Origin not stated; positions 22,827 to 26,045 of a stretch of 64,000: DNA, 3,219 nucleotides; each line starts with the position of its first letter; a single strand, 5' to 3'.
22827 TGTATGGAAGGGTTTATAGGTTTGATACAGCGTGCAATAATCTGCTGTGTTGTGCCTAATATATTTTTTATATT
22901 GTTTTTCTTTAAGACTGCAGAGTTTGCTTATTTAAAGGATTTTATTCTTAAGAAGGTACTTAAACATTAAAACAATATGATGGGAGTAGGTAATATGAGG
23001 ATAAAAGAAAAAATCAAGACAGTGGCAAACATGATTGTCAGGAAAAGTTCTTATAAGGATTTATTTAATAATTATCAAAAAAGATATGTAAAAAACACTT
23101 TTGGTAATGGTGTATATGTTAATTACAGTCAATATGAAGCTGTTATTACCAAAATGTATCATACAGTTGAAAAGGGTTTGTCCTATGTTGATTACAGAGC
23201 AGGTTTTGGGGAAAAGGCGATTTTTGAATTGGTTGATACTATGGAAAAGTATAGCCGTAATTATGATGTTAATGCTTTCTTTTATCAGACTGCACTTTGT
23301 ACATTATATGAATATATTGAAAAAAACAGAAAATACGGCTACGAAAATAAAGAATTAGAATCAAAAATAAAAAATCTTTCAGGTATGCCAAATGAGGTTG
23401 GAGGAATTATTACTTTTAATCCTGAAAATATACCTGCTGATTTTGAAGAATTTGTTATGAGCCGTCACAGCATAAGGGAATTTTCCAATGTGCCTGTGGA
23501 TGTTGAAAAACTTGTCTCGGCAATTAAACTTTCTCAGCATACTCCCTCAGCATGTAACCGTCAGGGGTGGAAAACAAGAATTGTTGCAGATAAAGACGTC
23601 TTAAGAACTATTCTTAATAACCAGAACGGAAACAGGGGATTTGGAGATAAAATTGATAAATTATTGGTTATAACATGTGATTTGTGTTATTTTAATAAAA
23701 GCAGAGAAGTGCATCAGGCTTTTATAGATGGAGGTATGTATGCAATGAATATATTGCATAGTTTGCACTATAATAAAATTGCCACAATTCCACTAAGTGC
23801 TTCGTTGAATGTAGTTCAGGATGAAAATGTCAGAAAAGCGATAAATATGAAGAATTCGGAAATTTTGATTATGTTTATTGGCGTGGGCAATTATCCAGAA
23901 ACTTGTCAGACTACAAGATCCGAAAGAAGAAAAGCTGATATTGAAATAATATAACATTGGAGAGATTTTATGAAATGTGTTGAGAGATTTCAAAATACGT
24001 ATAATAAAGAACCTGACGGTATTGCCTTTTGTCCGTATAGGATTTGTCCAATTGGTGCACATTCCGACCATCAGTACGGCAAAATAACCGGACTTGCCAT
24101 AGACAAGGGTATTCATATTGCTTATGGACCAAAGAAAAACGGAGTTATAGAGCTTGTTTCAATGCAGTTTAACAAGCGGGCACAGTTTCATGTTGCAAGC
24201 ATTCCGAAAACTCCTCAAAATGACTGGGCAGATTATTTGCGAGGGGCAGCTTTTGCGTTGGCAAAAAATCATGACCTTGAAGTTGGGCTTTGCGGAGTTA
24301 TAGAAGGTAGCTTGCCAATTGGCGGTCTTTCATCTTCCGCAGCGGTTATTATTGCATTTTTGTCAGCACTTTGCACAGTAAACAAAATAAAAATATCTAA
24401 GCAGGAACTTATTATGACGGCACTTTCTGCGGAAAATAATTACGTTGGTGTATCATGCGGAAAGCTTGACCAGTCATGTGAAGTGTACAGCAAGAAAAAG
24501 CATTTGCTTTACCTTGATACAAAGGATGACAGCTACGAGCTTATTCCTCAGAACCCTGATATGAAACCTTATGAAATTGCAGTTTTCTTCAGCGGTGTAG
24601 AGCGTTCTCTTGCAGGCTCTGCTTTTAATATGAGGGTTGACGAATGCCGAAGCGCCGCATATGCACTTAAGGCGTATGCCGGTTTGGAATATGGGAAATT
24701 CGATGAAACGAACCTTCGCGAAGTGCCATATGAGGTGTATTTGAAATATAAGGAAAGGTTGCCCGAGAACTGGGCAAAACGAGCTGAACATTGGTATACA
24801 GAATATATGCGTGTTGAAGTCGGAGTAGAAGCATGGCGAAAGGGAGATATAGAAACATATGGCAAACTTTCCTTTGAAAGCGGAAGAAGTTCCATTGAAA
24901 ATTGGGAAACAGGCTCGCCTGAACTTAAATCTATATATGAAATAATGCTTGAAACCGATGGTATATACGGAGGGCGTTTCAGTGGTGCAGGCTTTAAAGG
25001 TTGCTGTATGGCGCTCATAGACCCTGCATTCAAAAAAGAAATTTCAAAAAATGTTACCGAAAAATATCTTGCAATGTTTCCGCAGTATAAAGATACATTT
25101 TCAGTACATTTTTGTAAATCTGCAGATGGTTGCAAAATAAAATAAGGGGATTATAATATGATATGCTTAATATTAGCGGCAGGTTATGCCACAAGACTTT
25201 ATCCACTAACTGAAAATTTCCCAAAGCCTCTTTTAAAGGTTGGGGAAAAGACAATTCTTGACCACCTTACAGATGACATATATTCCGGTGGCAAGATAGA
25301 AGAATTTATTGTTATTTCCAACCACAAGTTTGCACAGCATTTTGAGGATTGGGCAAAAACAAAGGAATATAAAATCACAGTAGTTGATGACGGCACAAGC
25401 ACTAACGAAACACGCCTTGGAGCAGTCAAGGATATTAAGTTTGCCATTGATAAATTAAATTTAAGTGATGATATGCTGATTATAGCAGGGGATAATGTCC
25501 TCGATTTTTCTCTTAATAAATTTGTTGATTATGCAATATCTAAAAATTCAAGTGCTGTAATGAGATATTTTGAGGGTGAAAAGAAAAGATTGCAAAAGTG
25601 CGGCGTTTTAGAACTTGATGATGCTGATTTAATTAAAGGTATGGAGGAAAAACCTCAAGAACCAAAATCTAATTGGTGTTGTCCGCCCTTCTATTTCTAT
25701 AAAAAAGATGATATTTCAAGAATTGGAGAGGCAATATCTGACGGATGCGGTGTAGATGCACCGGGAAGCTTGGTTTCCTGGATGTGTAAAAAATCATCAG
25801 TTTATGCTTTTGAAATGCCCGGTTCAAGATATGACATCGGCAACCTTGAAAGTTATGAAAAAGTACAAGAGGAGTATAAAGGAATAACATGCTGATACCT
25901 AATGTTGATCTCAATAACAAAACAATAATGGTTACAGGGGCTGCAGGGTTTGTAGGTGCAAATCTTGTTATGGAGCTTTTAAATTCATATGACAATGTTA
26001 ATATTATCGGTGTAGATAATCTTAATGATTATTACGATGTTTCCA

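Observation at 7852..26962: Wzx/Wzy glycan operon with three ATP-grasp ligases and a uronic-acid activation module: candidate peptide- or amino-acid-amidated surface polysaccharide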

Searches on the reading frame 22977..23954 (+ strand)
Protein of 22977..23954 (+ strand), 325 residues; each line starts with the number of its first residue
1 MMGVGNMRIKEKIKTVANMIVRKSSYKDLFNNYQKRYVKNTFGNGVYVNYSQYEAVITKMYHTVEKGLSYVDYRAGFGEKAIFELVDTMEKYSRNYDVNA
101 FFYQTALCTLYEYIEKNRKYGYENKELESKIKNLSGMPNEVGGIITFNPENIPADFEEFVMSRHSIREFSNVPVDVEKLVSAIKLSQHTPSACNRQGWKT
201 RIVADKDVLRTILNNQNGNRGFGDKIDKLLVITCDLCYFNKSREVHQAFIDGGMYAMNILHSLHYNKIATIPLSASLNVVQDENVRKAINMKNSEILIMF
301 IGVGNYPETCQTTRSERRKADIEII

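Call 4: search_protein_families(library=pfam, proteins=[window:22977-23954:+], max_evalue=0.01)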
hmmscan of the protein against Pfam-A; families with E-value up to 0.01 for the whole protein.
window:22977-23954:+ (325 aa): 2 families
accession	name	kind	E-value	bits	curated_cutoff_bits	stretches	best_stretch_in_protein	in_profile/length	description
PF00881.29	Nitroreductase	-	2e-13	51.3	23.5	1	160-212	1-53/167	Nitroreductase family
PF14512.11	TM1586_NiRdase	-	0.0019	18.3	27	0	165-210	144-191/215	Putative TM nitroreductase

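Call 6: search_protein_families(library=ncbifam, proteins=[window:22977-23954:+], max_evalue=0.001)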
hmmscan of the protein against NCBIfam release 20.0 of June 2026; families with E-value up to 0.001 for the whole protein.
window:22977-23954:+ (325 aa): 1 family
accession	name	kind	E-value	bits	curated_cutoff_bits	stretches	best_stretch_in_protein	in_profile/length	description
TIGR02476.1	BluB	equivalog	7e-05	22.3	150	1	154-217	7-70/205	5,6-dimethylbenzimidazole synthase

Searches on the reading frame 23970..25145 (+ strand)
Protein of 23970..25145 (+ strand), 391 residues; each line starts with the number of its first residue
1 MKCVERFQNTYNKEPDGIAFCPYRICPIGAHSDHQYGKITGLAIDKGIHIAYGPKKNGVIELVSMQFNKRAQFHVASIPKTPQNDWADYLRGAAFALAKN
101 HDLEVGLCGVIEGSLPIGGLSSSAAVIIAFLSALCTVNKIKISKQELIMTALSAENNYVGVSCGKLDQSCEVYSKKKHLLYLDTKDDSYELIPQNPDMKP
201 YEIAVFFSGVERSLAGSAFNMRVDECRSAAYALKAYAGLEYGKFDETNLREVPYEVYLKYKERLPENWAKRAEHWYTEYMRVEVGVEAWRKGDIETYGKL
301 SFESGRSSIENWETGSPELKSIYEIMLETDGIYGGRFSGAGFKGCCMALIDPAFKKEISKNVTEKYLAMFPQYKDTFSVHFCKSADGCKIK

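Call 4: search_protein_families(library=pfam, proteins=[window:23970-25145:+], max_evalue=0.01)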
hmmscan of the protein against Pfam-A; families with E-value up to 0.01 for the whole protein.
window:23970-25145:+ (391 aa): 3 families
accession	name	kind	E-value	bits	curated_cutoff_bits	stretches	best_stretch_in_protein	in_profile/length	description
PF10509.15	GalKase_gal_bdg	-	4e-12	45.9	23.1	1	5-54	1-49/49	Galactokinase galactose-binding signature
PF00288.32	GHMP_kinases_N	-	5.9e-12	46.1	22.3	1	89-174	2-86/87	GHMP kinases N terminal domain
PF08544.19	GHMP_kinases_C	-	6.1e-06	27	21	1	288-366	4-83/85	GHMP kinases C terminal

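Call 6: search_protein_families(library=ncbifam, proteins=[window:23970-25145:+], max_evalue=0.001)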
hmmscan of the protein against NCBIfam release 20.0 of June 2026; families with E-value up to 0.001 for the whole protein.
window:23970-25145:+ (391 aa): 9 families
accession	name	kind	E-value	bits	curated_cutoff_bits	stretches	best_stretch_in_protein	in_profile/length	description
NF003006.0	PRK03817.1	equivalog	1.1e-64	218.7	443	1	22-388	7-348/352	galactokinase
NF003705.0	PRK05322.1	equivalog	3.9e-59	200.3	385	1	4-370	7-369/388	galactokinase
TIGR00131.1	gal_kin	equivalog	1.9e-58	198.3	226.65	1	3-378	4-377/388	galactokinase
NF003472.0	PRK05101.1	equivalog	9.6e-55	186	499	1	5-389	9-380/382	galactokinase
NF001816.0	PRK00555.1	equivalog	7.2e-36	123.9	509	1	21-365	7-339/363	galactokinase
NF003036.0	PRK03926.1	equivalog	4.7e-09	35.8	403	1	76-163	48-133/302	mevalonate kinase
TIGR00549.1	mevalon_kin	equivalog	2.2e-07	30.7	163.05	1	107-174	81-148/276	mevalonate kinase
NF049969.1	GlMnHpPKinHddA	equivalog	2.3e-05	24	600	0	287-363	241-317/338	D-glycero-D-manno-heptose 7-phosphate kinase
TIGR00191.1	thrB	equivalog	2.3e-05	23.4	168.25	1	75-158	51-133/304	homoserine kinase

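Call 33: search_solved_structures(query=window:23970-25145:+, max_evalue=1e-10, show_alignments=1)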
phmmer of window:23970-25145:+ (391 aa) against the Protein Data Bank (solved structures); distinct sequences matched with E-value up to 1e-10: 15.
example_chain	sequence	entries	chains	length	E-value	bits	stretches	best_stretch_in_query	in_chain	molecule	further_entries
1s4e_A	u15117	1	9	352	9.1e-41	143.4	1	21-376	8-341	Galactokinase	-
2cz9_A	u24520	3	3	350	1.7e-40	142.5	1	22-377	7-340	Probable galactokinase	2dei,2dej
6q3w_A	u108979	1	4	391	4.6e-37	131.2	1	6-388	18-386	Galactokinase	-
7rcl_A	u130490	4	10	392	4.7e-37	131.2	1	6-388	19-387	Galactokinase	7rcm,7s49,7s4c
6q90_A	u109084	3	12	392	4.7e-37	131.2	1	6-388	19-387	Galactokinase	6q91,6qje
6q3x_A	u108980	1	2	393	4.7e-37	131.2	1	6-388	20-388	Galactokinase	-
6gr2_A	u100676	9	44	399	5e-37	131.1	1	6-388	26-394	Galactokinase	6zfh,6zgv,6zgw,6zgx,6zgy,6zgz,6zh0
6q8z_A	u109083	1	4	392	5.7e-37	130.9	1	6-388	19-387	Galactokinase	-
1wuu_A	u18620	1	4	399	6.1e-37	130.8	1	6-388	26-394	Galactokinase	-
1pie_A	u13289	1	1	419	1.6e-30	109.6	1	17-358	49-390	Galactokinase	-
6tep_A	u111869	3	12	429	1.1e-29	106.9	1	4-366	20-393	Galactokinase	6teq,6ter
2aj4_A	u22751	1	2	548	1.2e-21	80.5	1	4-260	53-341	Galactokinase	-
3v5r_A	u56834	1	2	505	2.2e-17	66.4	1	3-237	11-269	Protein GAL3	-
3v2u_C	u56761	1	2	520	2.6e-17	66.2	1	3-237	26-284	Protein GAL3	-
2a2c_A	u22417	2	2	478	3.6e-17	65.7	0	2-259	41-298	N-acetylgalactosamine kinase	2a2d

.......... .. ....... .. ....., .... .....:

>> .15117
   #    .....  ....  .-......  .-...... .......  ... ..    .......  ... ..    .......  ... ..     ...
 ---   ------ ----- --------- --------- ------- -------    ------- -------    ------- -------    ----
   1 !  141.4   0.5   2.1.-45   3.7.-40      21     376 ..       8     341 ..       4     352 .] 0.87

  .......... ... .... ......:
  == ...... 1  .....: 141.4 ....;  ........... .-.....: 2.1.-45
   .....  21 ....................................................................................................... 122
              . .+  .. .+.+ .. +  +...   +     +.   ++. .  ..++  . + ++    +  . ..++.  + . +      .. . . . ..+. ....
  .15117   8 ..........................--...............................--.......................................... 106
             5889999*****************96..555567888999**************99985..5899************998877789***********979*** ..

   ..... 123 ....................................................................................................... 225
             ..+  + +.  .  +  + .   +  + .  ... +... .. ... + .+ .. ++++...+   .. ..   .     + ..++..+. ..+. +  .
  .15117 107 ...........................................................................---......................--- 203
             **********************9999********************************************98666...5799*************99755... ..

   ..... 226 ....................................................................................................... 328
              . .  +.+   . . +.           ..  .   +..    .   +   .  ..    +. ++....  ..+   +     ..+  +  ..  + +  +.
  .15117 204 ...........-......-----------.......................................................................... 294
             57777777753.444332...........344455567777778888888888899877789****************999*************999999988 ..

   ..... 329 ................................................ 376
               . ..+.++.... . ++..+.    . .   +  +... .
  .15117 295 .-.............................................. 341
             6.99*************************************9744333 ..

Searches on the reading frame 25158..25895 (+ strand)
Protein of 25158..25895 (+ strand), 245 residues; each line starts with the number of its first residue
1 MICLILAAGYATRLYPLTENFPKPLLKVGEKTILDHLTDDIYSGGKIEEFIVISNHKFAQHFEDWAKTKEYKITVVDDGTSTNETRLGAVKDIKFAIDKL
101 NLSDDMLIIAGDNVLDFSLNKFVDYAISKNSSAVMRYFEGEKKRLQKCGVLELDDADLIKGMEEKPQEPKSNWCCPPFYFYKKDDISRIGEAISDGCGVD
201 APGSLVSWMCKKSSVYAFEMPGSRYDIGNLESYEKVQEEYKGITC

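Call 4: search_protein_families(library=pfam, proteins=[window:25158-25895:+], max_evalue=0.01)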
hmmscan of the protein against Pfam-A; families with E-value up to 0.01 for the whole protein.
window:25158-25895:+ (245 aa): 3 families
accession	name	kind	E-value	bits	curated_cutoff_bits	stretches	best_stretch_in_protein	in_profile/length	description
PF00483.29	NTP_transferase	-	3.3e-31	109.2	21.2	1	4-240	3-242/245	Nucleotidyl transferase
PF12804.13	NTP_transf_3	-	9.5e-08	32.8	27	1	3-115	1-98/160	MobA-like NTP transferase domain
PF01128.25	IspD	-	0.00012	22.3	27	1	1-93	1-88/221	2-C-methyl-D-erythritol 4-phosphate cytidylyltransferase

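Call 6: search_protein_families(library=ncbifam, proteins=[window:25158-25895:+], max_evalue=0.001)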
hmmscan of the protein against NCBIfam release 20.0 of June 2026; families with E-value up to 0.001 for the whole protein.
window:25158-25895:+ (245 aa): 28 families (the best 25 are shown)
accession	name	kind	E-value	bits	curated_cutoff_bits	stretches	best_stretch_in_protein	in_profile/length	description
NF041313.1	UDPGP_AglF_Halo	equivalog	1.5e-22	80.2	400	1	1-237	1-231/234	UTP--glucose-1-phosphate uridylyltransferase AglF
TIGR03992.1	Arch_glmU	subfamily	4.6e-22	78.5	292.1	1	1-191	1-178/393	bifunctional sugar-1-phosphate nucleotidylyltransferase/acetyltransferase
TIGR01208.1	rmlA_long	equivalog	6.9e-19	67.9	320.25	1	4-185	3-177/353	glucose-1-phosphate thymidylyltransferase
TIGR02091.1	glgC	equivalog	8.8e-15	54.6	424.9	1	1-233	1-252/364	glucose-1-phosphate adenylyltransferase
NF003670.0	PRK05293.1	equivalog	2e-14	53.3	470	1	1-235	5-253/382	glucose-1-phosphate adenylyltransferase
NF012024.0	PRK15480.1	equivalog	2.3e-14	53.2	588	1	4-185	7-183/292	glucose-1-phosphate thymidylyltransferase RfbA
TIGR01207.1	rmlA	equivalog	5.2e-14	52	360.65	1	4-185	3-179/286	glucose-1-phosphate thymidylyltransferase RfbA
NF041173.1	Sug_nt_acttase_Thmprot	equivalog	6.6e-14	51.7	600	1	1-228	1-215/405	bifunctional sugar-1-phosphate nucleotidylyltransferase/acetyltransferase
NF052502.1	man1P_GTase_Rv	exception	9.5e-13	47.7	440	1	4-191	4-184/352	mannose-1-phosphate guanylyltransferase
TIGR02623.1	G1P_cyt_trans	equivalog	1.3e-11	44.5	300.25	1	1-57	1-56/255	glucose-1-phosphate cytidylyltransferase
NF045697.1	MurNAcPUrMurU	equivalog_domain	1.8e-11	43.9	370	1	4-88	1-85/229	N-acetylmuramate alpha-1-phosphate uridylyltransferase MurU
NF045761.1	NAMPUrTaseMurU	equivalog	5.8e-11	42.7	250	1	1-127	1-122/226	N-acetylmuramate alpha-1-phosphate uridylyltransferase MurU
TIGR01099.1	galU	equivalog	1.2e-10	41.5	326.8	1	3-62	4-65/261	UTP--glucose-1-phosphate uridylyltransferase GalU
NF041135.1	IPPtranDIPPsyn_Thcocales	equivalog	5.7e-10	38.8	580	1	3-130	3-116/419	bifunctional L-myo-inositol-1-phosphate cytidylyltransferase/CDP-L-myo-inositol myo-inositolphosphotransferase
NF001183.0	PRK00155.1-3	subfamily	5.8e-10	38.8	166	1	4-129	5-128/237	D-ribitol-5-phosphate cytidylyltransferase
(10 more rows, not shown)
